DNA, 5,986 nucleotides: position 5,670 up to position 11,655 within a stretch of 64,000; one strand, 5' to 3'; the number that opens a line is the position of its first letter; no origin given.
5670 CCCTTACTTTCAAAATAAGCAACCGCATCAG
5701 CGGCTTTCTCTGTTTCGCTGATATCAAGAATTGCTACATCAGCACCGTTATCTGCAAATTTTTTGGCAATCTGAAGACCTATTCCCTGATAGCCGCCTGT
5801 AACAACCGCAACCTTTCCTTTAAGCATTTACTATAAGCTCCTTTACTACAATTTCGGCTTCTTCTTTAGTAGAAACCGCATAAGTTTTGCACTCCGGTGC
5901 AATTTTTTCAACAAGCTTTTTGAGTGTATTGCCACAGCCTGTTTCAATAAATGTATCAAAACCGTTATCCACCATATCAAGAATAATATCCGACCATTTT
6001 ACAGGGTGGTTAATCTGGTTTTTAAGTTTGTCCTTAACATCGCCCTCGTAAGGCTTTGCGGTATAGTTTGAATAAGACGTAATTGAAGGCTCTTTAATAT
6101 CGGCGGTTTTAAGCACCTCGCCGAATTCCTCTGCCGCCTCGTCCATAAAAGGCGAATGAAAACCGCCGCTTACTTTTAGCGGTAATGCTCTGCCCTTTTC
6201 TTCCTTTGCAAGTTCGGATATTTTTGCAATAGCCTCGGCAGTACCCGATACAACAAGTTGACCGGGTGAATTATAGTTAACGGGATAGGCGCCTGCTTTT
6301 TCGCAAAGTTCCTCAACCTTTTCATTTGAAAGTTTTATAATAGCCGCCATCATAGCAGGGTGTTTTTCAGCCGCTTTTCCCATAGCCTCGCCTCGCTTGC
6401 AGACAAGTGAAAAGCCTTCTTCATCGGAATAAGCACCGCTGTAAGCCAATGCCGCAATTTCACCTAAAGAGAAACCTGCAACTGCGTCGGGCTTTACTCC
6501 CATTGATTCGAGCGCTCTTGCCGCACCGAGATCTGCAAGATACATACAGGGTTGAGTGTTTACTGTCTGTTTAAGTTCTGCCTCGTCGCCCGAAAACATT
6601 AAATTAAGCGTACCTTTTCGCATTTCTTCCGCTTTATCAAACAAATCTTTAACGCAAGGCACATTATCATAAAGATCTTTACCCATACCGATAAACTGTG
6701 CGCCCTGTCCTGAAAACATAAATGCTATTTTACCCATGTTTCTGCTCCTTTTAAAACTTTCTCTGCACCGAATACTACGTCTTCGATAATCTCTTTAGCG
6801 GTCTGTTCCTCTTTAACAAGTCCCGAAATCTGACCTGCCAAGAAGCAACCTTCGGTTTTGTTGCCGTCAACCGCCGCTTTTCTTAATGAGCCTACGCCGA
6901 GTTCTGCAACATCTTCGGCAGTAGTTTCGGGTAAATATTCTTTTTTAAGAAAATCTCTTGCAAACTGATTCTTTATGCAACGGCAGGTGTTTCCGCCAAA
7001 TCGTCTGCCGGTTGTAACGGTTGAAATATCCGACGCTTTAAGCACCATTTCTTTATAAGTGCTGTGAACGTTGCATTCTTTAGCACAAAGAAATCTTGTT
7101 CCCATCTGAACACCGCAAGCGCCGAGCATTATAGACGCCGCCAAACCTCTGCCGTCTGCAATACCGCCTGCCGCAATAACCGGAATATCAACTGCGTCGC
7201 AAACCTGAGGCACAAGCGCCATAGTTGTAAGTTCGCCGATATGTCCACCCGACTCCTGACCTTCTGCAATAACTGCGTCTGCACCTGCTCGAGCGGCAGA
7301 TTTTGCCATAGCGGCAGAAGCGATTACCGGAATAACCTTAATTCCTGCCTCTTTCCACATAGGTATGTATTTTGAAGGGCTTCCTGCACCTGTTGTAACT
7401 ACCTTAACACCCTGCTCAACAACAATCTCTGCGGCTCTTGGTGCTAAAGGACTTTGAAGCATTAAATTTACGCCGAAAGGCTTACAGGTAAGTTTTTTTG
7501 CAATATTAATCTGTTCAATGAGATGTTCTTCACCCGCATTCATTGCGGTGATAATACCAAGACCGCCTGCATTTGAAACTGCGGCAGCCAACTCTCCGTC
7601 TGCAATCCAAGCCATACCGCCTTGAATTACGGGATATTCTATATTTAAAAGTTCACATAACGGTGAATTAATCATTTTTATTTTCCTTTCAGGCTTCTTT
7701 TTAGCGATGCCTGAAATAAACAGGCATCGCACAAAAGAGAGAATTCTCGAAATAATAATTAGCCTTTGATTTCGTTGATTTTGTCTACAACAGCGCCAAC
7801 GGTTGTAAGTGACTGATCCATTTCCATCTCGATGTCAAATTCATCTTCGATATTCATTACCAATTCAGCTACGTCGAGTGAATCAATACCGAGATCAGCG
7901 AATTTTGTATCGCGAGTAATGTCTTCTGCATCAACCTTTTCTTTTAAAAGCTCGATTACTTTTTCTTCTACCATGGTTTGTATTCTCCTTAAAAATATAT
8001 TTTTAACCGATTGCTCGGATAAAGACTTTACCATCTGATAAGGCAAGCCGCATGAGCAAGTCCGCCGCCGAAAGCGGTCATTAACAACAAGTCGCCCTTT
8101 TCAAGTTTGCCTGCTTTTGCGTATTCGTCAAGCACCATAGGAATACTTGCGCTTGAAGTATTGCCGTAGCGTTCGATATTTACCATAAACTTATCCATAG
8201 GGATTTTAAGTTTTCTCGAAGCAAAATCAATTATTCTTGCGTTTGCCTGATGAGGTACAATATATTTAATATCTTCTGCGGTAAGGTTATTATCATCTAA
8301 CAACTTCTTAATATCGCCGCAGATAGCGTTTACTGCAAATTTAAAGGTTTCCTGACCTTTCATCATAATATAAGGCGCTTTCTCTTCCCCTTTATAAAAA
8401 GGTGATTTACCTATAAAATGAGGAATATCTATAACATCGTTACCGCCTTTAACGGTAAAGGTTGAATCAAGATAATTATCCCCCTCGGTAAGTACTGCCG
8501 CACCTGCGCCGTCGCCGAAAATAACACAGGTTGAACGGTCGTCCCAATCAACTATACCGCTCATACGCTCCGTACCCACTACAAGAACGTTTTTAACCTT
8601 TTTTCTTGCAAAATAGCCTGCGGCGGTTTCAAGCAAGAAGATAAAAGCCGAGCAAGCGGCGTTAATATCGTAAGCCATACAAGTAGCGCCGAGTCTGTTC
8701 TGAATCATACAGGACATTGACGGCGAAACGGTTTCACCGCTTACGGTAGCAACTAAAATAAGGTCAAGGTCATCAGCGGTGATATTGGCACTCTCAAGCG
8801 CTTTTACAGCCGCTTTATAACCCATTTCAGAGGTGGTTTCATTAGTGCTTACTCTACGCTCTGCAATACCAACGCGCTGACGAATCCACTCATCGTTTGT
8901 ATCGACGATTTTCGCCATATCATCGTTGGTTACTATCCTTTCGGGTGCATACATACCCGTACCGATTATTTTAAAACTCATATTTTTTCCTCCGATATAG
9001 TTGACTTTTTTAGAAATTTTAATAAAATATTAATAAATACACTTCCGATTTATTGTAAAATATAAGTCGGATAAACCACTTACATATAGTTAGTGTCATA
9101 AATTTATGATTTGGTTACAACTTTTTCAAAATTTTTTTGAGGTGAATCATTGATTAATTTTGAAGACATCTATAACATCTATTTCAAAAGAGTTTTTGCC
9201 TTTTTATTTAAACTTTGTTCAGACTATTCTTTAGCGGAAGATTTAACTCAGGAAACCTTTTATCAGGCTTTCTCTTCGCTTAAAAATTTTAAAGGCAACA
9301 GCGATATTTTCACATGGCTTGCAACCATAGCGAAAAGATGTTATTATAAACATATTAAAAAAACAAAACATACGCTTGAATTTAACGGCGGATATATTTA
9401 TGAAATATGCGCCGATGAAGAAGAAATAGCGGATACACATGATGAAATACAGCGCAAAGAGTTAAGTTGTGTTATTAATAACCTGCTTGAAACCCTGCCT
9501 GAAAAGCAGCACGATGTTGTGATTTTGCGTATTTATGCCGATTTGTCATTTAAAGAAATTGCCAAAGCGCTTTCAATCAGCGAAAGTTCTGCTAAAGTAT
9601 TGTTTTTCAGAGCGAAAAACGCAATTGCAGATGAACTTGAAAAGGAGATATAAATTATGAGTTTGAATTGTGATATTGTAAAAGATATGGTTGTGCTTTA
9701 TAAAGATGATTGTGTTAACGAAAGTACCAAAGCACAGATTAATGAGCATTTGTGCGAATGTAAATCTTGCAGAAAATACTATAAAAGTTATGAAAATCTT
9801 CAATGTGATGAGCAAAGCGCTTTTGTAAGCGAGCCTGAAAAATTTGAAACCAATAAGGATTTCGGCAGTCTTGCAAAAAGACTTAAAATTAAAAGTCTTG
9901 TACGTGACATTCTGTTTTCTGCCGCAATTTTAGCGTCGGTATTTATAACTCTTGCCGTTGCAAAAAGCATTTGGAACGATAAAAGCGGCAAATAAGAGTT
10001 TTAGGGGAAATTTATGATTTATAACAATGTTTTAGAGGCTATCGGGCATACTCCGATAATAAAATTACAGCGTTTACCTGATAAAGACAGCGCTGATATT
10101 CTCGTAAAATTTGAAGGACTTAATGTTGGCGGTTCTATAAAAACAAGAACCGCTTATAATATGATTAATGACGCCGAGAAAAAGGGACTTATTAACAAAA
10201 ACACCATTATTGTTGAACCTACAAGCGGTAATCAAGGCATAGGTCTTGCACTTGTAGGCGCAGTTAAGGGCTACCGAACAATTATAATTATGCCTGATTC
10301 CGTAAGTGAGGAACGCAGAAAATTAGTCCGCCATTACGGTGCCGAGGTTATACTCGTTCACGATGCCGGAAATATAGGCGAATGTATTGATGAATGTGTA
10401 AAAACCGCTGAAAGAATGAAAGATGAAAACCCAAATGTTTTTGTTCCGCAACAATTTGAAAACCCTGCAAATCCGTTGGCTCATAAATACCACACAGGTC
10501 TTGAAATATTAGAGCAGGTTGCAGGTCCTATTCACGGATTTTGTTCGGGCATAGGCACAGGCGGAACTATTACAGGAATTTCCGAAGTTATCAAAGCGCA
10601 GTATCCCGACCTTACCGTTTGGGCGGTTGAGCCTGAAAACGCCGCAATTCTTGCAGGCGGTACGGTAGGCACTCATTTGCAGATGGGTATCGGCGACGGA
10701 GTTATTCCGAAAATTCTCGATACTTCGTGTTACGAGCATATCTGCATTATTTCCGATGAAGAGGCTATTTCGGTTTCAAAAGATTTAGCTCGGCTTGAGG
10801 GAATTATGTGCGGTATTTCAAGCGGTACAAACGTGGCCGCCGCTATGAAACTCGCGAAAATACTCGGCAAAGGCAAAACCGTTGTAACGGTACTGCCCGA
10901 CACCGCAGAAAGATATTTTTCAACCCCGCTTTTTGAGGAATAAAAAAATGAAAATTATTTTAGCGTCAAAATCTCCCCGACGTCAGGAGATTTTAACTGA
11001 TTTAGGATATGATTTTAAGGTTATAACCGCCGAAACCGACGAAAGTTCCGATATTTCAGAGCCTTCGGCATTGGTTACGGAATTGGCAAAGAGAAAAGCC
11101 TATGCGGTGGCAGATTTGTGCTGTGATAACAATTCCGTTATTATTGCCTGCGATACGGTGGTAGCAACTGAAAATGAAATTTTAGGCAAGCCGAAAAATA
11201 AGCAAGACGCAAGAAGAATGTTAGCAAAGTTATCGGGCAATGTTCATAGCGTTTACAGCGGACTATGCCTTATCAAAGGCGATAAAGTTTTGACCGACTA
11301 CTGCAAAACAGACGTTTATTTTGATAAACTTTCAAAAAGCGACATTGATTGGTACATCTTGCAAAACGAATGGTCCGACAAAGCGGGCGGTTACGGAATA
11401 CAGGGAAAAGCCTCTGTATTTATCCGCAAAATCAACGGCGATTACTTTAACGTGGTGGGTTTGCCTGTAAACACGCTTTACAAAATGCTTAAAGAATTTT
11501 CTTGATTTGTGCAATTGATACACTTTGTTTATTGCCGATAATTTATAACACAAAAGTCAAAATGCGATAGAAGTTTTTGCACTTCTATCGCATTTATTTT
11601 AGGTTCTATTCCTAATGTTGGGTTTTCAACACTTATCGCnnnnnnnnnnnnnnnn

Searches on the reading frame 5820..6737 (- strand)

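Call 40: search_protein_families(library=pfam, max_evalue=0.000001, proteins=[window:5820-6737:-])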
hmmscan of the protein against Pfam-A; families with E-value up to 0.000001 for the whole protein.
window:5820-6737:- (305 aa): 1 family
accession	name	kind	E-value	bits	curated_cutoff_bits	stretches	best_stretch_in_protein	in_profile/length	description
PF00698.26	Acyl_transf_1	-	3e-40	139.1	32.7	1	6-278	2-277/319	Acyl transferase domain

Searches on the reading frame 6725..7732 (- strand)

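Call 40: search_protein_families(library=pfam, max_evalue=0.000001, proteins=[window:6725-7732:-])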
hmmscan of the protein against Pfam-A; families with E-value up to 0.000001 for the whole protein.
window:6725-7732:- (335 aa): 2 families
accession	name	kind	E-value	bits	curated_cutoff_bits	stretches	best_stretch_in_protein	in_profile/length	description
PF03060.21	NMO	-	6e-73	246.5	28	2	102-320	107-329/331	Nitronate monooxygenase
PF00478.31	IMPDH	-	3.3e-08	33.3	25.6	0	21-222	23-247/345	IMP dehydrogenase / GMP reductase domain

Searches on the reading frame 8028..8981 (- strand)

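Call 40: search_protein_families(library=pfam, max_evalue=0.000001, proteins=[window:8028-8981:-])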
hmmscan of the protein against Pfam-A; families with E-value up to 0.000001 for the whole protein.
window:8028-8981:- (317 aa): 2 families
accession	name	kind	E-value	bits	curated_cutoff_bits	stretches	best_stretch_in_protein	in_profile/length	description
PF08541.16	ACP_syn_III_C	-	1.7e-35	121.4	26.6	1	228-317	1-90/90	3-Oxoacyl-[acyl-carrier-protein (ACP)] synthase III C terminal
PF08545.16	ACP_syn_III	-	1.5e-26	92.5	24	1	104-169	1-66/80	3-Oxoacyl-[acyl-carrier-protein (ACP)] synthase III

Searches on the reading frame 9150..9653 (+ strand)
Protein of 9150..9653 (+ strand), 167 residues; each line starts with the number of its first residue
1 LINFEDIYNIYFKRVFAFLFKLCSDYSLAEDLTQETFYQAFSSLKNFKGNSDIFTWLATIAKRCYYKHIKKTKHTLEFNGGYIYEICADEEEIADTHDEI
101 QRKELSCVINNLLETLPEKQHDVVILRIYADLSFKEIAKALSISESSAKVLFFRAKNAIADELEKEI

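Call 40: search_protein_families(library=pfam, max_evalue=0.000001, proteins=[window:9150-9653:+])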
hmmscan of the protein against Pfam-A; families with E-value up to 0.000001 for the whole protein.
window:9150-9653:+ (167 aa): 4 families
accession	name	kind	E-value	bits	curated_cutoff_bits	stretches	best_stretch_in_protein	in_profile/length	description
PF08281.18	Sigma70_r4_2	-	9.6e-13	48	25.7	1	110-158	5-53/54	Sigma-70, region 4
PF04542.20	Sigma70_r2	-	3.6e-12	46.3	24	1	8-73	2-69/71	Sigma-70 region 2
PF04545.22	Sigma70_r4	-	6.2e-09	35.7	24.1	1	112-155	1-44/50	Sigma-70, region 4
PF07638.17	Sigma70_ECF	-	3.2e-08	34.1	21.1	1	32-150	52-170/185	ECF sigma factor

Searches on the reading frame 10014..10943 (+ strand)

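Call 40: search_protein_families(library=pfam, max_evalue=0.000001, proteins=[window:10014-10943:+])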
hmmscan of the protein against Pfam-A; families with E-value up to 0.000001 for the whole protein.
window:10014-10943:+ (309 aa): 1 family
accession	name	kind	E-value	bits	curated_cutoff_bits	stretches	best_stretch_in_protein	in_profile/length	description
PF00291.31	PALP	-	9.2e-72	242.3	35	1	7-296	2-295/295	Pyridoxal-phosphate dependent enzyme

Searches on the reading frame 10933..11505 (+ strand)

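Call 40: search_protein_families(library=pfam, max_evalue=0.000001, proteins=[window:10933-11505:+])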
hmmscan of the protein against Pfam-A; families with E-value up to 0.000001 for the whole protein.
window:10933-11505:+ (190 aa): 1 family
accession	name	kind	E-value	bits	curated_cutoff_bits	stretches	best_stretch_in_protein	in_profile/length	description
PF02545.19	Maf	-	1.3e-62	211.3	27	1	7-189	1-187/187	Maf-like protein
